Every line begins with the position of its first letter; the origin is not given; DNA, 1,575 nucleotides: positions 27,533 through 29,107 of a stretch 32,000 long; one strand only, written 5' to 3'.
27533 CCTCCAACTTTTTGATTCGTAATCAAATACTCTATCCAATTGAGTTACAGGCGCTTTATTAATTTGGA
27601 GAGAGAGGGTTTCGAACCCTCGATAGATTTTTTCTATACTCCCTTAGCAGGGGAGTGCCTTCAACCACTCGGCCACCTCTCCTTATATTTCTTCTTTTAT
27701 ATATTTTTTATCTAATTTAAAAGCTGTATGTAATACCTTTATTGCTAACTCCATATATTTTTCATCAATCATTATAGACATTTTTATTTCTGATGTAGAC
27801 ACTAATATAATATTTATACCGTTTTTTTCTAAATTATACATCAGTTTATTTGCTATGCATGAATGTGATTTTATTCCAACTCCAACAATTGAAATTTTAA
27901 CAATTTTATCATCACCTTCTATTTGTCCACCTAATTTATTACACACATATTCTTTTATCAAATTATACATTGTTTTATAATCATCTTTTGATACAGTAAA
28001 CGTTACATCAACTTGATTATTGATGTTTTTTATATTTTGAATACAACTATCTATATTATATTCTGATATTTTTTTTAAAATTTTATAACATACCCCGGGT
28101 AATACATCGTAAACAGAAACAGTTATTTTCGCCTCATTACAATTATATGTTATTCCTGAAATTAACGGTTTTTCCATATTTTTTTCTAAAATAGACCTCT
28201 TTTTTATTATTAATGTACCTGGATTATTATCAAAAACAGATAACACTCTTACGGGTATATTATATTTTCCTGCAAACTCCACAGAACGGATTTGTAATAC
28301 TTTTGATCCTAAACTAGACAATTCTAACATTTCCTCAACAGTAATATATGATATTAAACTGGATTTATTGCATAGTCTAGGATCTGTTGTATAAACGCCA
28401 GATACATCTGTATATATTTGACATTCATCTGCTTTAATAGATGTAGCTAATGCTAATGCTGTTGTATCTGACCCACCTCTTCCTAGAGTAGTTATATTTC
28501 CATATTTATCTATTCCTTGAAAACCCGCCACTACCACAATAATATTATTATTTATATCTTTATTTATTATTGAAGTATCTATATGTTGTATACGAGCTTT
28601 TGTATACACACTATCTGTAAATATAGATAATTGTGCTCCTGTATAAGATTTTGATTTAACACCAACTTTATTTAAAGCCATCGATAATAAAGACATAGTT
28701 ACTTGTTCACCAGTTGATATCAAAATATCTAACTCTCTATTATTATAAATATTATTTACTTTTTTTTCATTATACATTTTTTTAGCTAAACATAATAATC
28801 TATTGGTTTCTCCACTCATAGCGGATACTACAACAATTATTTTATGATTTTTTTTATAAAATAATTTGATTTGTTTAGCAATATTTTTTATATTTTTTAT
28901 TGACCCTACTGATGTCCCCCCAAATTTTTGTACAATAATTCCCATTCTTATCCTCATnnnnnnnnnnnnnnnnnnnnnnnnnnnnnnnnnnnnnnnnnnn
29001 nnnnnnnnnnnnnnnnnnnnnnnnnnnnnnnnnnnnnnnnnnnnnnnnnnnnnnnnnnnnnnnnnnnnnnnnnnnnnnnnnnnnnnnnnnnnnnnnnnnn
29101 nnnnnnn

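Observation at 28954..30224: alaS survives only as its editing/C-terminal half, cut at the aminoacylation-domain boundary and butted against mutS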

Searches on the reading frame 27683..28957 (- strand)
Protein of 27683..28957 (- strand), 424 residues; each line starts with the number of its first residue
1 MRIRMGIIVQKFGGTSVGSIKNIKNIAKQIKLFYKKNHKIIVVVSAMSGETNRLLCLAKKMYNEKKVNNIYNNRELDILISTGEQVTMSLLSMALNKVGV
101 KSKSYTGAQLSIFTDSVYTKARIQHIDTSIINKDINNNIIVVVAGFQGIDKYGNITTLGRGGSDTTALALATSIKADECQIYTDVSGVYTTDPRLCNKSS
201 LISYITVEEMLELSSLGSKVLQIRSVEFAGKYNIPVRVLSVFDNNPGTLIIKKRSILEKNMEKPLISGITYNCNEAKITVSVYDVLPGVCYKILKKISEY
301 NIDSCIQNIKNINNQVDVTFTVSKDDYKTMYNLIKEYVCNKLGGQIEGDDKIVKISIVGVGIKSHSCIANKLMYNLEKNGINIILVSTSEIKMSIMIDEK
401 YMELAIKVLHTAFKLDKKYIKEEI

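Call 8: search_protein_families(library=pfam, proteins=[window:27686-28957:-], max_evalue=0.01)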
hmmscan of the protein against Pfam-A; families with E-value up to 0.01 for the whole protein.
window:27686-28957:- (424 aa): 3 families
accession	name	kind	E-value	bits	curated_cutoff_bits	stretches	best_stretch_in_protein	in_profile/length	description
PF00696.33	AA_kinase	-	9.6e-50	169.9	24.9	1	7-240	2-234/234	Amino acid kinase family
PF22468.2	ACT_9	-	9.1e-16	57.8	27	1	355-413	1-61/61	ACT domain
PF13840.12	ACT_7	-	1.4e-12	47.7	27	1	349-410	3-64/65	ACT domain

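Call 9: find_encoding_contigs(protein=window:27683-28957:-, flank=10000, max_places=6)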
Protein window:27683-28957:- (424 aa): no gene with exactly this product is on record in the collection.
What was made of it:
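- Tried and rejected: Exact look-up of the window's LysC found nothing, so this genome is not in the collection (call 9).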
